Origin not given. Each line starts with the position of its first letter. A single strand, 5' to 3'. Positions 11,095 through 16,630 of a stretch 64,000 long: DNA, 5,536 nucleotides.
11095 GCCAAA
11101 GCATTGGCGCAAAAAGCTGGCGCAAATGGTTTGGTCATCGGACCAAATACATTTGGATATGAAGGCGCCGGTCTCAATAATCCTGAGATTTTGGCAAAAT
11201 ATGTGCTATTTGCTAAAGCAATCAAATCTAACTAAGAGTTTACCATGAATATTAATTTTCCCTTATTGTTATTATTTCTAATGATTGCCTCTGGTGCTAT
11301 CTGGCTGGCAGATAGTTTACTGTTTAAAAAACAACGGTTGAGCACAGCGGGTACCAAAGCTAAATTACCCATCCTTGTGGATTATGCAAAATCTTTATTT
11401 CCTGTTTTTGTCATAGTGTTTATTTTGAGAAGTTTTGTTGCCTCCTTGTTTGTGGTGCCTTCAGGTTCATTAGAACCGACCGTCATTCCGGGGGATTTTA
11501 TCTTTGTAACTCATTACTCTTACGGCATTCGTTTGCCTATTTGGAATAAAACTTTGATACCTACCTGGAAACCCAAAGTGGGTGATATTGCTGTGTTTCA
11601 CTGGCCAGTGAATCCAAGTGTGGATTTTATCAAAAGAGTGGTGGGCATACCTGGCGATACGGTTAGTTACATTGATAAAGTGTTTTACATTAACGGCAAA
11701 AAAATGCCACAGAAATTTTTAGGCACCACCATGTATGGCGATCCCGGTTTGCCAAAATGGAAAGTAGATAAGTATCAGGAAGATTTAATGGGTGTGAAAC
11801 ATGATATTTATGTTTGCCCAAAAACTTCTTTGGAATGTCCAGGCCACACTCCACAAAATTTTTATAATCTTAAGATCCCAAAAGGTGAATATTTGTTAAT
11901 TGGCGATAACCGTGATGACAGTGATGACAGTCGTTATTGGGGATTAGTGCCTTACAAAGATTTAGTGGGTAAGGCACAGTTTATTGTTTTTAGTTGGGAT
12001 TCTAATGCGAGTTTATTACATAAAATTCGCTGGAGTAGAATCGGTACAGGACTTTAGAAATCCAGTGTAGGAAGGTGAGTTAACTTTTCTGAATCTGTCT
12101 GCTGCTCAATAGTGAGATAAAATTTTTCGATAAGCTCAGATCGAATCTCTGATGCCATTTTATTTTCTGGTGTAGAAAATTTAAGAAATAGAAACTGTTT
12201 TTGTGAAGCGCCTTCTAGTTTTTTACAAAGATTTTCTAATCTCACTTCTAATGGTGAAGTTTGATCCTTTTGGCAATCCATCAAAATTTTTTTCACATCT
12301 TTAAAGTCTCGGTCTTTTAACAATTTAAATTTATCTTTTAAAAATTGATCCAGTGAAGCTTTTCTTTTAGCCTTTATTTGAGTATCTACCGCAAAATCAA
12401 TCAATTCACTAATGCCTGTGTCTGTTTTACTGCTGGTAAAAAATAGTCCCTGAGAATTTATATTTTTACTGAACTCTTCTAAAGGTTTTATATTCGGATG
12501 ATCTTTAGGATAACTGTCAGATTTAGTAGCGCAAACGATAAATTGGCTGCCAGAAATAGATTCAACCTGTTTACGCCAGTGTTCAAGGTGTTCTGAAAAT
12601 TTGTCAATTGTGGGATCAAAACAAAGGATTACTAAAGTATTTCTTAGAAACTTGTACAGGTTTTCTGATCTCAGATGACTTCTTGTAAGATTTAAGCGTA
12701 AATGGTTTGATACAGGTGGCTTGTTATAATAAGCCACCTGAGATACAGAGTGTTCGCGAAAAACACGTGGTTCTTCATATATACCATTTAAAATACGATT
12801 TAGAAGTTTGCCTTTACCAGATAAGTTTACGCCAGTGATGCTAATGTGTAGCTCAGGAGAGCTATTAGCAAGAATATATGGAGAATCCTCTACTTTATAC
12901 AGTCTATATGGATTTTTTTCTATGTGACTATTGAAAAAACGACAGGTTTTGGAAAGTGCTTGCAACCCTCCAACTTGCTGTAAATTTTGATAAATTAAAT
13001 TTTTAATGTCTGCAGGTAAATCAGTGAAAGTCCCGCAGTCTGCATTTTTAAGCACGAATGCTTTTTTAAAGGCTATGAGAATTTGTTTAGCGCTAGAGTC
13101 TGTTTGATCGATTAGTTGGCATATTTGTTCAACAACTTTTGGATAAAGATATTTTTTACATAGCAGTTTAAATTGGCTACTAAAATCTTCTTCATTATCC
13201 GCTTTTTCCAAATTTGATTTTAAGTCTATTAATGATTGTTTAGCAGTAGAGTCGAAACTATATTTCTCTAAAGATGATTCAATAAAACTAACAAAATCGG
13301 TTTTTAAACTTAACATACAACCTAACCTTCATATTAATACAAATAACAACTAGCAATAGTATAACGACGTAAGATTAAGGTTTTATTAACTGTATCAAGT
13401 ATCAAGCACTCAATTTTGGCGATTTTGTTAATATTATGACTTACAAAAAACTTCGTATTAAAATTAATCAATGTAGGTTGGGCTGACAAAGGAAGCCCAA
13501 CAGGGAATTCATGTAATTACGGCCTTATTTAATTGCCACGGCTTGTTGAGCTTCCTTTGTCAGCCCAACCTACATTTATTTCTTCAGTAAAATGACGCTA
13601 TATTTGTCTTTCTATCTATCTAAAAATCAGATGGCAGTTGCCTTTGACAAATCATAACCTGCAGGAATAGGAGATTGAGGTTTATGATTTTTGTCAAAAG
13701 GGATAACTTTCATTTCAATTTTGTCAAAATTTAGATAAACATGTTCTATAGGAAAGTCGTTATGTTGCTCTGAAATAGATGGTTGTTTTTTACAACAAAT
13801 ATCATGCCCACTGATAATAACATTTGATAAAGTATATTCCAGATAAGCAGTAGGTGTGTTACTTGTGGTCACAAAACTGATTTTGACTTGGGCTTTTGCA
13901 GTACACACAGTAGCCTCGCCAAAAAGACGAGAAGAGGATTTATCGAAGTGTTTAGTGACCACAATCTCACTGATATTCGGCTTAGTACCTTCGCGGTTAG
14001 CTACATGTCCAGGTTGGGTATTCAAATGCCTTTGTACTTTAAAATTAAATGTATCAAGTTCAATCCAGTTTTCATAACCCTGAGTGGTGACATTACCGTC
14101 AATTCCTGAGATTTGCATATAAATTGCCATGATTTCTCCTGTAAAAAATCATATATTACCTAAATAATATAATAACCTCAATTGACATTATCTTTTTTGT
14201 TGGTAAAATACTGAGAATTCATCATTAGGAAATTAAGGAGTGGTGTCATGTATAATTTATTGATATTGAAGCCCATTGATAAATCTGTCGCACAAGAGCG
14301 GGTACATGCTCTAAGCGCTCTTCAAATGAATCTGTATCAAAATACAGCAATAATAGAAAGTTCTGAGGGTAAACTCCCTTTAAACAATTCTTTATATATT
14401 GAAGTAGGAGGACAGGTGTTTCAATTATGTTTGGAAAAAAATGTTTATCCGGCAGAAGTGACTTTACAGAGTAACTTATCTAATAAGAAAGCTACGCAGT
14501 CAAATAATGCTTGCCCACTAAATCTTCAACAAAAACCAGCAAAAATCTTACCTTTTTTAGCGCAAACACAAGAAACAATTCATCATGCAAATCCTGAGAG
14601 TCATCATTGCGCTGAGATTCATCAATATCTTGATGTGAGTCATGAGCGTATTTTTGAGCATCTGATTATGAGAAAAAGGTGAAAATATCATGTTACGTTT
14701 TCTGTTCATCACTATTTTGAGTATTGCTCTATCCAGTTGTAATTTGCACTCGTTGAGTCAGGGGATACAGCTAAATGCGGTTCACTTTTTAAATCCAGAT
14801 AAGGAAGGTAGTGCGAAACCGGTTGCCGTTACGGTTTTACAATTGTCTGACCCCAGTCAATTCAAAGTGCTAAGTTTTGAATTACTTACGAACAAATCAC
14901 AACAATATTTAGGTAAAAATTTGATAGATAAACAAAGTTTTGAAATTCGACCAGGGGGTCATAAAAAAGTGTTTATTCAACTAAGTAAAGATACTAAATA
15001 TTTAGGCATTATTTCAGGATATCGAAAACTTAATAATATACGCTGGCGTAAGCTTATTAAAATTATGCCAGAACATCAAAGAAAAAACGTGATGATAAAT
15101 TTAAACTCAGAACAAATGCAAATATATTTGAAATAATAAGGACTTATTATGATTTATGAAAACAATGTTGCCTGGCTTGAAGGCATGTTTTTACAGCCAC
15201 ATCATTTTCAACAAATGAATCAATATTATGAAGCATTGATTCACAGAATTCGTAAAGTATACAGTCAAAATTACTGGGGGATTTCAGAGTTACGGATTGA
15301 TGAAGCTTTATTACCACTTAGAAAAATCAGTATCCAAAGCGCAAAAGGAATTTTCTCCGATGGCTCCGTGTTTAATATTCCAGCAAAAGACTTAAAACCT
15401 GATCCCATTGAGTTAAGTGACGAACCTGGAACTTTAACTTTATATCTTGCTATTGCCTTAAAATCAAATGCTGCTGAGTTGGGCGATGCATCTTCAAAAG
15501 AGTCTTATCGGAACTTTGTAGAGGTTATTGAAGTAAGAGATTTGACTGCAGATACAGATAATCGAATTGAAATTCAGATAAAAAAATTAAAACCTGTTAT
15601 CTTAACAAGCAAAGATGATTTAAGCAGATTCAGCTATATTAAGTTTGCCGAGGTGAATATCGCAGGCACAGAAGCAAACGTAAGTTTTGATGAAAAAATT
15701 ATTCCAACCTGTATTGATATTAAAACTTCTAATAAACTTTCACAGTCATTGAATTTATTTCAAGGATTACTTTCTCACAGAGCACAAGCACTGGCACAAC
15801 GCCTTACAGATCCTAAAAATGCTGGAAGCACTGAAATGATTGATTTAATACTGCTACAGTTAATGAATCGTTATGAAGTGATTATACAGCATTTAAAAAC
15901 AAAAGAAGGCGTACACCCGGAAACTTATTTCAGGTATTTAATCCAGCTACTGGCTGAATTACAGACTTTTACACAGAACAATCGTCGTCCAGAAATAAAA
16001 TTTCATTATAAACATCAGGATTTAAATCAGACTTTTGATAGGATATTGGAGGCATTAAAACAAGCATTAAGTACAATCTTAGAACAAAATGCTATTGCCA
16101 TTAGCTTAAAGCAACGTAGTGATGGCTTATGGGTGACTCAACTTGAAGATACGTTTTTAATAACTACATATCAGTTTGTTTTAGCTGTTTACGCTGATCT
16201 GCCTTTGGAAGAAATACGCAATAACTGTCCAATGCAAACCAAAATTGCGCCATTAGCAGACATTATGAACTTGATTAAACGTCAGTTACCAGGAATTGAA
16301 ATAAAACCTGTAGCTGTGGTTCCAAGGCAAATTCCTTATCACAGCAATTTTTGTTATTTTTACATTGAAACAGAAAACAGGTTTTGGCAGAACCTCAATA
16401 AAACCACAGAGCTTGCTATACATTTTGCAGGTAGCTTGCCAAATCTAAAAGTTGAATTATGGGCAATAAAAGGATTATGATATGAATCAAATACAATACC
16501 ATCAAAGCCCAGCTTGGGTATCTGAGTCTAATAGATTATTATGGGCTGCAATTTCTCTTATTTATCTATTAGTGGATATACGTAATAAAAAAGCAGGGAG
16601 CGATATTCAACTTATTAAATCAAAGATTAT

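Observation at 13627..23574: Complete-looking T6SS-i core locus (hcp; tssJ-K-L-M-A-B-C) in a Legionella-like genome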

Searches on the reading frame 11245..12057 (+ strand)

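Call 6: search_protein_families(library=pfam, proteins=[window:11245-12057:+], max_evalue=0.01)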
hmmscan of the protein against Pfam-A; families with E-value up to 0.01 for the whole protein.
window:11245-12057:+ (270 aa): 1 family
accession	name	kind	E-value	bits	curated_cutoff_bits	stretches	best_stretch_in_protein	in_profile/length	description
PF10502.14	Peptidase_S26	-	1.1e-47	162.6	22.9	1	45-249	2-168/168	Signal peptidase, peptidase S26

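Call 7: search_protein_families(library=ncbifam, proteins=[window:11245-12057:+], max_evalue=0.01)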
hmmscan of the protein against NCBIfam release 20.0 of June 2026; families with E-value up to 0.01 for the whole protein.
window:11245-12057:+ (270 aa): 6 families
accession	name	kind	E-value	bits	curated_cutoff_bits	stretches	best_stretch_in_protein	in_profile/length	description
NF008114.0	PRK10861.1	equivalog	9.8e-56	189.4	277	2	35-142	51-158/324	signal peptidase I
TIGR02227.1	sigpep_I_bact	equivalog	2.9e-41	141.1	47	1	49-251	3-161/162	signal peptidase I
TIGR02771.1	TraF_Ti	equivalog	1.1e-09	38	100.25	2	204-245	126-166/171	conjugative transfer signal peptidase TraF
TIGR02754.1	sod_Ni_protease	equivalog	2.1e-07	31.3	63.25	1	213-245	57-89/90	nickel-type superoxide dismutase maturation protease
NF010459.0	PRK13884.1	subfamily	2.2e-06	27.3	156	0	128-178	88-138/178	conjugal transfer peptidase TraF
NF010412.0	PRK13838.1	subfamily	0.0025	17.3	186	0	211-247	137-172/177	conjugal transfer pilin processing protease TraF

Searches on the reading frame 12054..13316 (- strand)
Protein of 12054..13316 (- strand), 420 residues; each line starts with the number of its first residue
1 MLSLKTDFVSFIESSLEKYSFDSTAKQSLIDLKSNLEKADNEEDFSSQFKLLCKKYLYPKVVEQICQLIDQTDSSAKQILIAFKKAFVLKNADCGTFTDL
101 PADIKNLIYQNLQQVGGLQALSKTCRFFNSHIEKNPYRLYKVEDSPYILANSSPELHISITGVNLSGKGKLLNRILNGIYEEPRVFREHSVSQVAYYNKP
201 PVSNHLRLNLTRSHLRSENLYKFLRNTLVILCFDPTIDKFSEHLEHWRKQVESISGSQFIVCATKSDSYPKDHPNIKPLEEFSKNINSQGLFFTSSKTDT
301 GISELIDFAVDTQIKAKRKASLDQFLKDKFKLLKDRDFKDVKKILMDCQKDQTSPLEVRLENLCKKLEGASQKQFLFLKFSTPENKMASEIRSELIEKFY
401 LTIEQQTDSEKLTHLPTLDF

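Call 6: search_protein_families(library=pfam, proteins=[window:12054-13316:-], max_evalue=0.01)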
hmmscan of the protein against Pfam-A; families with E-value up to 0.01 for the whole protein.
window:12054-13316:- (420 aa): 1 family
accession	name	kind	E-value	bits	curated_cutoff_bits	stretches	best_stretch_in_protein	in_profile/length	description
PF00071.28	Ras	-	0.0054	16.8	21.6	0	227-310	73-157/162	Ras family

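Call 7: search_protein_families(library=ncbifam, proteins=[window:12054-13316:-], max_evalue=0.01)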
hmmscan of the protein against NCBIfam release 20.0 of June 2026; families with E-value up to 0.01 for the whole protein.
window:12054-13316:- (420 aa): 0 families

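Call 60: search_protein_families(library=pfam, proteins=[window:12054-13316:-], max_evalue=10)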
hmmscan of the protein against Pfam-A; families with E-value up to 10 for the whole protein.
window:12054-13316:- (420 aa): 7 families
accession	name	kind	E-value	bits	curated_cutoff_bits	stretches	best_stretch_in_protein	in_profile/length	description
PF00071.28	Ras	-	0.0054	16.8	21.6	1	227-310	73-157/162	Ras family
PF11496.14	HDA2-3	-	0.018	14.6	27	1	212-255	169-211/278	Class II histone deacetylase complex subunits 2 and 3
PF06648.16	AcMNPV_Ac75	-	0.022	15.2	24.4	1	29-75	19-66/122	Autographa californica nuclear polyhedrosis virus (AcMNPV), Ac75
PF00646.38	F-box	-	0.048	14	20.5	1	98-136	2-39/43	F-box domain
PF08477.19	Roc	-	0.095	13.4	27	1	223-267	77-119/119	Ras of Complex, Roc, domain of DAPkinase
PF06771.16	Desmo_N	-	0.22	12.3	25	1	10-42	51-84/97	Viral Desmoplakin N-terminus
PF05192.23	MutS_III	-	0.59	10.9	34.1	0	326-399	71-137/194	MutS domain III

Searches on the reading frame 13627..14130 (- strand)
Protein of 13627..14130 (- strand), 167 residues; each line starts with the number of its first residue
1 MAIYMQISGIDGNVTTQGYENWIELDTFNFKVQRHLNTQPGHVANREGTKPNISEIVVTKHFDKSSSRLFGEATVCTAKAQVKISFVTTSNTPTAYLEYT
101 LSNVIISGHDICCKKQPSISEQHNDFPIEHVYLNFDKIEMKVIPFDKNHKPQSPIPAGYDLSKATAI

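Call 3: search_protein_families(library=pfam, proteins=[window:13627-14130:-], max_evalue=0.01)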
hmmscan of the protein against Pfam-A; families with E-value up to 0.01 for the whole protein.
window:13627-14130:- (167 aa): 1 family
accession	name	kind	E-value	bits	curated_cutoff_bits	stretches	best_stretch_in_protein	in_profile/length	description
PF05638.18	T6SS_HCP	-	1.2e-28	100.4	23.5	1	4-141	1-128/129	Type VI secretion system effector, Hcp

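Call 4: search_protein_families(library=ncbifam, proteins=[window:13627-14130:-], max_evalue=0.01)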
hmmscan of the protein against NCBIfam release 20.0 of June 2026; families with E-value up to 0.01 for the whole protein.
window:13627-14130:- (167 aa): 1 family
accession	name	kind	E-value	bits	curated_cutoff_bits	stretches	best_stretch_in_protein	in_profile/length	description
TIGR03344.1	VI_effect_Hcp1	subfamily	2.1e-12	47.2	58.9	1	4-141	6-152/167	type VI secretion system tube protein TssD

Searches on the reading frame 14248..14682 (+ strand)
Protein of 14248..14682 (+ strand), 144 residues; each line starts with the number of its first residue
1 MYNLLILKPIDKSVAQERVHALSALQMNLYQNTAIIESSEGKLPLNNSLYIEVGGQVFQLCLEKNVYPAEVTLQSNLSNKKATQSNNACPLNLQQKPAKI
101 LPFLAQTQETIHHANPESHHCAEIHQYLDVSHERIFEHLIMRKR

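Call 3: search_protein_families(library=pfam, proteins=[window:14248-14682:+], max_evalue=0.01)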
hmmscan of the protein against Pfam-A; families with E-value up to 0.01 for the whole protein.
window:14248-14682:+ (144 aa): 0 families

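Call 4: search_protein_families(library=ncbifam, proteins=[window:14248-14682:+], max_evalue=0.01)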
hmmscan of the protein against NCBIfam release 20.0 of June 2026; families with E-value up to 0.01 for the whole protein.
window:14248-14682:+ (144 aa): 0 families

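Call 60: search_protein_families(library=pfam, proteins=[window:14248-14682:+], max_evalue=10)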
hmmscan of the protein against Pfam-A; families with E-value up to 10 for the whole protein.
window:14248-14682:+ (144 aa): 0 families

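Call 79: search_protein_families(library=pfam, proteins=[window:14248-14682:+], max_evalue=10)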
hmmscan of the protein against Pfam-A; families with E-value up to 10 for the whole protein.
window:14248-14682:+ (144 aa): 0 families

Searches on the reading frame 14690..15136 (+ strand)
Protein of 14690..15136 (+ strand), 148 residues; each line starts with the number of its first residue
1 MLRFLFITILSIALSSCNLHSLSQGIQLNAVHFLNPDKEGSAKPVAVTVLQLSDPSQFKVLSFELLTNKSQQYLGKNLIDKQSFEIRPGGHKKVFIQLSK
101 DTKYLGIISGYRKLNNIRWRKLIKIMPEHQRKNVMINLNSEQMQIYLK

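Call 3: search_protein_families(library=pfam, proteins=[window:14690-15136:+], max_evalue=0.01)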
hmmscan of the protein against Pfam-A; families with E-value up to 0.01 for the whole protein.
window:14690-15136:+ (148 aa): 1 family
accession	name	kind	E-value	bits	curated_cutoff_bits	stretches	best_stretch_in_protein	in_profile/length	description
PF12790.13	T6SS-SciN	-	5.4e-29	100.8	27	1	26-140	5-119/120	Type VI secretion lipoprotein, VasD, EvfM, TssJ, VC_A0113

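Call 4: search_protein_families(library=ncbifam, proteins=[window:14690-15136:+], max_evalue=0.01)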
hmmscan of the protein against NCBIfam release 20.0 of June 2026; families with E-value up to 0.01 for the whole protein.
window:14690-15136:+ (148 aa): 1 family
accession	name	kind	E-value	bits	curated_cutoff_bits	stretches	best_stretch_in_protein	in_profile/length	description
TIGR03352.1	VI_chp_3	equivalog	2.3e-29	102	31.6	1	4-142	3-146/147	type VI secretion system lipoprotein TssJ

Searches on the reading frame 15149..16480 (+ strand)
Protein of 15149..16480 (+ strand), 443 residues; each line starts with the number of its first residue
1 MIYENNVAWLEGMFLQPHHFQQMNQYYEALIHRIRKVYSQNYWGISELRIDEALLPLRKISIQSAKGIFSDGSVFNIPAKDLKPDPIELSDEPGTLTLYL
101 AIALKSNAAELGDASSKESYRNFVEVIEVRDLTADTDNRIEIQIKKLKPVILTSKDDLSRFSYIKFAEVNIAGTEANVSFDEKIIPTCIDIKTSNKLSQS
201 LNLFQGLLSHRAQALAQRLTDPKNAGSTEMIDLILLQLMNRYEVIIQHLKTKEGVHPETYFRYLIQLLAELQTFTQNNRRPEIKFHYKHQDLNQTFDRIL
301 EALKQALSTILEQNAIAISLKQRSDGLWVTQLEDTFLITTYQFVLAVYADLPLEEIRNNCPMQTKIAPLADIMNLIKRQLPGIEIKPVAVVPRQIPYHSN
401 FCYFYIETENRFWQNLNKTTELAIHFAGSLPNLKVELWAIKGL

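Call 3: search_protein_families(library=pfam, proteins=[window:15149-16480:+], max_evalue=0.01)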
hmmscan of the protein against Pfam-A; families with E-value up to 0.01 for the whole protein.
window:15149-16480:+ (443 aa): 1 family
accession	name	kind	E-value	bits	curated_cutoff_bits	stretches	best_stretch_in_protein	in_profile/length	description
PF05936.17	T6SS_VasE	-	3.1e-122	408.9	23.4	1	19-440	1-429/429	Bacterial Type VI secretion, VC_A0110, EvfL, ImpJ, VasE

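Call 4: search_protein_families(library=ncbifam, proteins=[window:15149-16480:+], max_evalue=0.01)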
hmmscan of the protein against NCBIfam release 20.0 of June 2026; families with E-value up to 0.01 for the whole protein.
window:15149-16480:+ (443 aa): 1 family
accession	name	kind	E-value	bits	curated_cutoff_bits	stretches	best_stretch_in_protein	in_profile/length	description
TIGR03353.2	VI_chp_4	equivalog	5e-114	381.7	100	1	5-440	1-429/429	type VI secretion system baseplate subunit TssK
